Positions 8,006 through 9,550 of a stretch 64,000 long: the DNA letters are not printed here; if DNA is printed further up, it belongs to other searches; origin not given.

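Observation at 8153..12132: Hen1-Pnkp RNA repair cassette with translationally coupled hen1 stop / pnkp start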

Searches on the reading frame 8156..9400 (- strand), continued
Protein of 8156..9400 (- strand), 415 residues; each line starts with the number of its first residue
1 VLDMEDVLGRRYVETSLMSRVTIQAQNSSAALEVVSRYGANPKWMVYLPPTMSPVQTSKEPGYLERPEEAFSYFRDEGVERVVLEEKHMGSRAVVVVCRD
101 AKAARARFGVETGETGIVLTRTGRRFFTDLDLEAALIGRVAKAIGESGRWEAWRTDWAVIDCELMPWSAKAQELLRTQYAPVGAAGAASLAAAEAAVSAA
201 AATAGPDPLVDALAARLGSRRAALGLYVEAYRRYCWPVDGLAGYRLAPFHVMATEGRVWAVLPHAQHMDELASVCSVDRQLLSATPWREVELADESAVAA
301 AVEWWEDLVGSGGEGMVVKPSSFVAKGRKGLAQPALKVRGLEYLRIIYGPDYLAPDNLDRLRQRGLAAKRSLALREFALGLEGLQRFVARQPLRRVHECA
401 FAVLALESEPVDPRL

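Call 38: find_encoding_contigs(protein=P0086, flank=4000, max_places=2)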
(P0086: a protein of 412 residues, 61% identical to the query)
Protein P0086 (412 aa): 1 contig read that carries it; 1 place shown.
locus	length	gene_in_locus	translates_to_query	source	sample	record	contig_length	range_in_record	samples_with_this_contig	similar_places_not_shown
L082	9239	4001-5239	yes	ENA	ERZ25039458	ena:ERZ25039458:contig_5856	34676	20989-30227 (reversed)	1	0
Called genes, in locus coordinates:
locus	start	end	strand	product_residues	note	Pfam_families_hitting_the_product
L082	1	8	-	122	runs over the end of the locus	-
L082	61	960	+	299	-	PF12623:Hen1_L, PF05175:MTS (faint), PF13489:Methyltransf_23, PF13847:Methyltransf_31 (weak), PF08241:Methyltransf_11 (weak), PF08242:Methyltransf_12, PF13649:Methyltransf_25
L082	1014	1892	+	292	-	PF10127:RlaP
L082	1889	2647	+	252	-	PF10127:RlaP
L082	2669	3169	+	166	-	PF13671:AAA_33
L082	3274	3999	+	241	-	PF00149:Metallophos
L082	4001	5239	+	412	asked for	PF16542:PNKP_ligase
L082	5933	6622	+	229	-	-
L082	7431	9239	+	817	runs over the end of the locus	PF08751:TrwC, PF13245:AAA_19, PF13604:AAA_30, PF22232:TraI_hel_assoc_N (weak)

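Call 39: find_encoding_contigs(protein=P0072, flank=4000, max_places=2)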
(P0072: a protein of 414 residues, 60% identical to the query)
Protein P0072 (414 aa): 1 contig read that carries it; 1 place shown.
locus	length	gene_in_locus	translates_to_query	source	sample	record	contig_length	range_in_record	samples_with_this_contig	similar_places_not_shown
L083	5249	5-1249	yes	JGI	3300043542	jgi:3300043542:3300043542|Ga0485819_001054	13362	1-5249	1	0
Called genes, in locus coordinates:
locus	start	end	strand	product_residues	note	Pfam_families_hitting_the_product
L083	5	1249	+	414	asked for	PF16542:PNKP_ligase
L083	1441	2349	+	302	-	-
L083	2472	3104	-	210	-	PF02525:Flavodoxin_2, PF03358:FMN_red, PF12724:Flavodoxin_5 (faint), PF00258:Flavodoxin_1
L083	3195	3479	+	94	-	PF00583:Acetyltransf_1, PF13508:Acetyltransf_7 (weak), PF14542:Acetyltransf_CG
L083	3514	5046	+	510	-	PF02985:HEAT (faint), PF13646:HEAT_2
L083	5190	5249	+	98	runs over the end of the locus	-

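Call 40: find_encoding_contigs(protein=P0079, flank=4000, max_places=2)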
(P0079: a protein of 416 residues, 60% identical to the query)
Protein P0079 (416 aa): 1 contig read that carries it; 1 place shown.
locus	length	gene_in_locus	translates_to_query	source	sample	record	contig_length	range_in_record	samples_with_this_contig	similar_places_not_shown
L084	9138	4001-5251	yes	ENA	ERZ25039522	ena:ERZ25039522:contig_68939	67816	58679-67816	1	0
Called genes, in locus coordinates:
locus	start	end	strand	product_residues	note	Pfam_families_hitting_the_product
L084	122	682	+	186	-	PF09414:RNA_ligase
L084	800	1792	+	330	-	PF13671:AAA_33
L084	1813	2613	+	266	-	PF13646:HEAT_2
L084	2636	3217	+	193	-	PF08433:KTI12 (weak), PF13671:AAA_33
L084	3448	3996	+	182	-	-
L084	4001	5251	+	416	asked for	PF16542:PNKP_ligase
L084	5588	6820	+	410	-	PF10518:TAT_signal (weak), PF01408:GFO_IDH_MocA, PF19051:GFO_IDH_MocA_C2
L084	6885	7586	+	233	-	PF13646:HEAT_2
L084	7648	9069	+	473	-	PF02985:HEAT (faint), PF13646:HEAT_2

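Call 47: find_related_loci(query=window:8156-9400:-, collection=metagenome_contigs, flank=4500)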
Query window:8156-9400:- (415 aa) in metagenome_contigs; peptide patterns used: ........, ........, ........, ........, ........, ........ (x = any residue, [..] = any of these).
249 stretches matched a pattern; 187 encode a relative of the query (tblastn E <= 1e-3); the best 80 are kept; 80 distinct loci.
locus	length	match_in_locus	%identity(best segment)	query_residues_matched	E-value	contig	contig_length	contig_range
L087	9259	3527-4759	59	1-415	3e-164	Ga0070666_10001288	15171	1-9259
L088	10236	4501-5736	60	1-415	3e-161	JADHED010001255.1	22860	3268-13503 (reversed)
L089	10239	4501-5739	62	1-415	2e-159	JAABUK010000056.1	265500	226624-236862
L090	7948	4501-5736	59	1-415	5e-159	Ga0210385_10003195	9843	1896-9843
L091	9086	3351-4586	60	1-415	2e-157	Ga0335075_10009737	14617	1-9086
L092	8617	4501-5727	60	1-412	2e-156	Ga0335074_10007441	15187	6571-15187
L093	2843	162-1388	60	1-412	2e-165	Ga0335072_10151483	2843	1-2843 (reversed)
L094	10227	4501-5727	60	1-412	4e-156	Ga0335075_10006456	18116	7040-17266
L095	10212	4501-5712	59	9-415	3e-156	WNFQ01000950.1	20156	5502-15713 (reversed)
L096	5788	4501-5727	60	1-412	3e-156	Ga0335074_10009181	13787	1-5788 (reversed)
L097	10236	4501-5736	60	1-415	1e-155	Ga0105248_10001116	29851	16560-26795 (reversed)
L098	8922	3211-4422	59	9-415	7e-156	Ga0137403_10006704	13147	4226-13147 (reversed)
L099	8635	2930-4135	62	2-415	1e-155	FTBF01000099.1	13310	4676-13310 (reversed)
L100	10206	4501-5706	61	2-415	9e-155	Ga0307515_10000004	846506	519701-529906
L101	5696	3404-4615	58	9-415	6e-156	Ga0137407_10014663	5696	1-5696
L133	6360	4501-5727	56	4-415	9e-148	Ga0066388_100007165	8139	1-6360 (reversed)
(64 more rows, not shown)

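Call 57: find_encoding_contigs(protein=P0090, flank=4000, max_places=2)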
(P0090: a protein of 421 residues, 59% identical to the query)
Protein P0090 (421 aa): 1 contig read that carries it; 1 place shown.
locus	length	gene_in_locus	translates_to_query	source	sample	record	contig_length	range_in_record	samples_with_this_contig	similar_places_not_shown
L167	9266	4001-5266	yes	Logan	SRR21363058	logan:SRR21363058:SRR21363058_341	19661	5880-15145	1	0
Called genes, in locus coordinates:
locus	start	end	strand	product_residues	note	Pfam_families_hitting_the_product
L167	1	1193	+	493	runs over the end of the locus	PF07364:DUF1485, PF07171:MlrC_C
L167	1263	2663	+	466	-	PF12623:Hen1_L, PF13489:Methyltransf_23, PF02353:CMAS (weak), PF05175:MTS (weak), PF08241:Methyltransf_11, PF08242:Methyltransf_12, PF13649:Methyltransf_25, PF13847:Methyltransf_31 (weak)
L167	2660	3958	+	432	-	PF08433:KTI12 (faint), PF13671:AAA_33, PF00149:Metallophos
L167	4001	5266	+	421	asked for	PF16542:PNKP_ligase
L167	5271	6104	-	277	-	PF02146:SIR2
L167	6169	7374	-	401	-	PF13428:TPR_14 (faint), PF00515:TPR_1 (faint), PF07719:TPR_2 (faint), PF13181:TPR_8 (faint), PF13371:TPR_9 (faint), PF13431:TPR_17 (faint), PF09859:Oxygenase-NA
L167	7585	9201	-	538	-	-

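Call 58: find_encoding_contigs(protein=P0043, flank=4000, max_places=2)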
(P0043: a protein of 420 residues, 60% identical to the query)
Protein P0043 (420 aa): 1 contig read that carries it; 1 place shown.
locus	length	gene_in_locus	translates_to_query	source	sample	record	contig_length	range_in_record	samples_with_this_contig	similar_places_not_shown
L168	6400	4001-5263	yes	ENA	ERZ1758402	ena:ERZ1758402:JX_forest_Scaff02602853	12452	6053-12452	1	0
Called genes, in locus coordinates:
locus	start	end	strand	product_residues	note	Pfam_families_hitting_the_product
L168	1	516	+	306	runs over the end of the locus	PF03309:Pan_kinase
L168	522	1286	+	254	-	-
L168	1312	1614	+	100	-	PF12623:Hen1_L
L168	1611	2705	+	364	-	PF12623:Hen1_L, PF13489:Methyltransf_23, PF02353:CMAS (faint), PF05175:MTS (weak), PF13847:Methyltransf_31, PF08241:Methyltransf_11 (weak), PF08242:Methyltransf_12, PF13649:Methyltransf_25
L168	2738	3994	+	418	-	PF13671:AAA_33, PF00149:Metallophos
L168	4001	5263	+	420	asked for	PF16542:PNKP_ligase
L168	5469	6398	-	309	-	?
